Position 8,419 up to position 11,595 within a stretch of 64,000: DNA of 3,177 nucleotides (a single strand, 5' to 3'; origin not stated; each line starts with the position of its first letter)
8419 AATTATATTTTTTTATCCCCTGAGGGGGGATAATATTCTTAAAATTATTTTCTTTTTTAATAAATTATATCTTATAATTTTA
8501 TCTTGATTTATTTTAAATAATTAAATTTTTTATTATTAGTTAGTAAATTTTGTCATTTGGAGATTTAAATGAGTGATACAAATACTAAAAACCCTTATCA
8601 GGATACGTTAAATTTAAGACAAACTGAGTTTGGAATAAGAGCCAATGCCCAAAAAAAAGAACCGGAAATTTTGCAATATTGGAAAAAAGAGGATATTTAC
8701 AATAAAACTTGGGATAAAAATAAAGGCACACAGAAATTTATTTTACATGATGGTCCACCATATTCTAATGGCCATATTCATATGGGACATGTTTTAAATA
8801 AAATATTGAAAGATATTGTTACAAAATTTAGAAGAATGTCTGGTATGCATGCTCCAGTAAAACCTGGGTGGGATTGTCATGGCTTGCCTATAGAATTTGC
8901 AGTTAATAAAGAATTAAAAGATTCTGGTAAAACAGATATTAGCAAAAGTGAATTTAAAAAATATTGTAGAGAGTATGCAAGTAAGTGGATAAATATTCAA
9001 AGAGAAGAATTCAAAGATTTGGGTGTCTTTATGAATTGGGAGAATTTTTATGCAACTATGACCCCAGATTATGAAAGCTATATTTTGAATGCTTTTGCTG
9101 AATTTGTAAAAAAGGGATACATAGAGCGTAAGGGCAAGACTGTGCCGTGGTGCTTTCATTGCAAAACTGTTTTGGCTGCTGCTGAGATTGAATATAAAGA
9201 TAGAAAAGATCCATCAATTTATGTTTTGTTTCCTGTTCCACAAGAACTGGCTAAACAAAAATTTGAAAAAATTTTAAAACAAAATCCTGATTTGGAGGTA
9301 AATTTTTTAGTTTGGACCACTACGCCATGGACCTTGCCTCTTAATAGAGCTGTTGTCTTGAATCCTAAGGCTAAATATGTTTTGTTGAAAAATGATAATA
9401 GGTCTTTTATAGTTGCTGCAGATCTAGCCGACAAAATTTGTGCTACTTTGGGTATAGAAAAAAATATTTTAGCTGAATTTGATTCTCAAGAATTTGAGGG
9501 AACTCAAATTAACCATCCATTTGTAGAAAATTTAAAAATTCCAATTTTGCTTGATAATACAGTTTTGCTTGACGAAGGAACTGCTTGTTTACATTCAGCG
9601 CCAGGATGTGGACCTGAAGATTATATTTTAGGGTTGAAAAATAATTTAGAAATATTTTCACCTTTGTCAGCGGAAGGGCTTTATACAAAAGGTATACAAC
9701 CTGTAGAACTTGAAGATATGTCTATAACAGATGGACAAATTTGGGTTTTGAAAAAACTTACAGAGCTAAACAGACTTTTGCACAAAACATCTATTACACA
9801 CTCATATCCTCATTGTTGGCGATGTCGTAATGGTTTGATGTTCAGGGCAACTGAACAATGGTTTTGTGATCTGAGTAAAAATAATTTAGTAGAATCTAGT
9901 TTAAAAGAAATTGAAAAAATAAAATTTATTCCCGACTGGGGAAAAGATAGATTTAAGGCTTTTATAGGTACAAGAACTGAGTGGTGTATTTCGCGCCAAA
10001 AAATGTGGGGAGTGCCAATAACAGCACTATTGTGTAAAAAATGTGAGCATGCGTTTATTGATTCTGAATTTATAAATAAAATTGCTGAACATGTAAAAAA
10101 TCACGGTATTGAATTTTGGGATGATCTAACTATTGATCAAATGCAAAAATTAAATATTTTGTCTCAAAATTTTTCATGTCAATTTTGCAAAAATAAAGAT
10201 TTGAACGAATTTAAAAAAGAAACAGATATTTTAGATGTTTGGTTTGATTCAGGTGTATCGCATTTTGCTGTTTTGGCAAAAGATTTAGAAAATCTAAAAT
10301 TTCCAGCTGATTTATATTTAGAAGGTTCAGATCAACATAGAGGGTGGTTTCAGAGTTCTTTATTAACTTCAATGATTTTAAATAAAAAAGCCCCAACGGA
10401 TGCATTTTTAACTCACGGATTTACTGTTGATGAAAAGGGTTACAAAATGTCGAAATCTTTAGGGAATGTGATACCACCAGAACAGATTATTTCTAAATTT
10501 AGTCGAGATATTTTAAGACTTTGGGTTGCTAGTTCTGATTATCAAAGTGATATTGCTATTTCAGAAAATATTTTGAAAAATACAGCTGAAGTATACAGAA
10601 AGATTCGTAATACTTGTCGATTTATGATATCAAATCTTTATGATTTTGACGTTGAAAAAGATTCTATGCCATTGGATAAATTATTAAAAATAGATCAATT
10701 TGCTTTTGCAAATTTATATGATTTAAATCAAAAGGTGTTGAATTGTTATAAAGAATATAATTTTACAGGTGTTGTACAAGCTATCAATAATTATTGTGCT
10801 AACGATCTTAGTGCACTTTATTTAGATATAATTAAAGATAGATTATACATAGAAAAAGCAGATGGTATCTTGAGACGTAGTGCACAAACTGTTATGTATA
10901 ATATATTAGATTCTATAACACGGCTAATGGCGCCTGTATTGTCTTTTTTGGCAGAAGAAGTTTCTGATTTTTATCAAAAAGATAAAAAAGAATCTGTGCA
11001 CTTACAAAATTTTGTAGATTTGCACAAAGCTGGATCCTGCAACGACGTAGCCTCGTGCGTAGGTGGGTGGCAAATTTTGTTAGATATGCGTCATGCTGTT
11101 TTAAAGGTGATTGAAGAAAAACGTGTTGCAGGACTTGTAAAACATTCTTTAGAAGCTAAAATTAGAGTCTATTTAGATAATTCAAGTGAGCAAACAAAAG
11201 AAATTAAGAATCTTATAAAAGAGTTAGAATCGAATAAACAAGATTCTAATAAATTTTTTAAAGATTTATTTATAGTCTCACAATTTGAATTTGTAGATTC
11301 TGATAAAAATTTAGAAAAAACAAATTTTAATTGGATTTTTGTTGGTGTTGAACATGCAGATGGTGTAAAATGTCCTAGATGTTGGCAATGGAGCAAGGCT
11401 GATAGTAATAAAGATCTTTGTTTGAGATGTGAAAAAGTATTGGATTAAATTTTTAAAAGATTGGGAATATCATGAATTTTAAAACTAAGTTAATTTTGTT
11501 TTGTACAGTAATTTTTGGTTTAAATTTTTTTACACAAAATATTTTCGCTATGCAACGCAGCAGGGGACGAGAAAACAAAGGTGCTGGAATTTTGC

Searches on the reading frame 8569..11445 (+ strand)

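Call 93: search_protein_families(library=pfam, proteins=[window:8569-11445:+], max_evalue=0.00001)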
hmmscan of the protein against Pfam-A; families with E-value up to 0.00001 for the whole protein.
window:8569-11445:+ (959 aa): 5 families
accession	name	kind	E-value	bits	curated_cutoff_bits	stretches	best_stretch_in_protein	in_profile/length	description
PF00133.28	tRNA-synt_1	-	2e-127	425.9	22.7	1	34-665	2-414/414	tRNA synthetases class I (I, L, M and V)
PF08264.19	Anticodon_1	-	8.3e-24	84.6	25.1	1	710-865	2-146/148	Anticodon-binding domain of tRNA ligase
PF09334.17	tRNA-synt_1g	-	1.6e-22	80.3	20.1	1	64-208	8-136/391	tRNA synthetases class I (M)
PF01406.26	tRNA-synt_1e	-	2.5e-08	34.1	27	1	597-672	225-299/301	tRNA synthetases class I (C) catalytic domain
PF01921.24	tRNA-synt_1f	-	3.6e-06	26.6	27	0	595-682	253-338/360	tRNA synthetases class I (K)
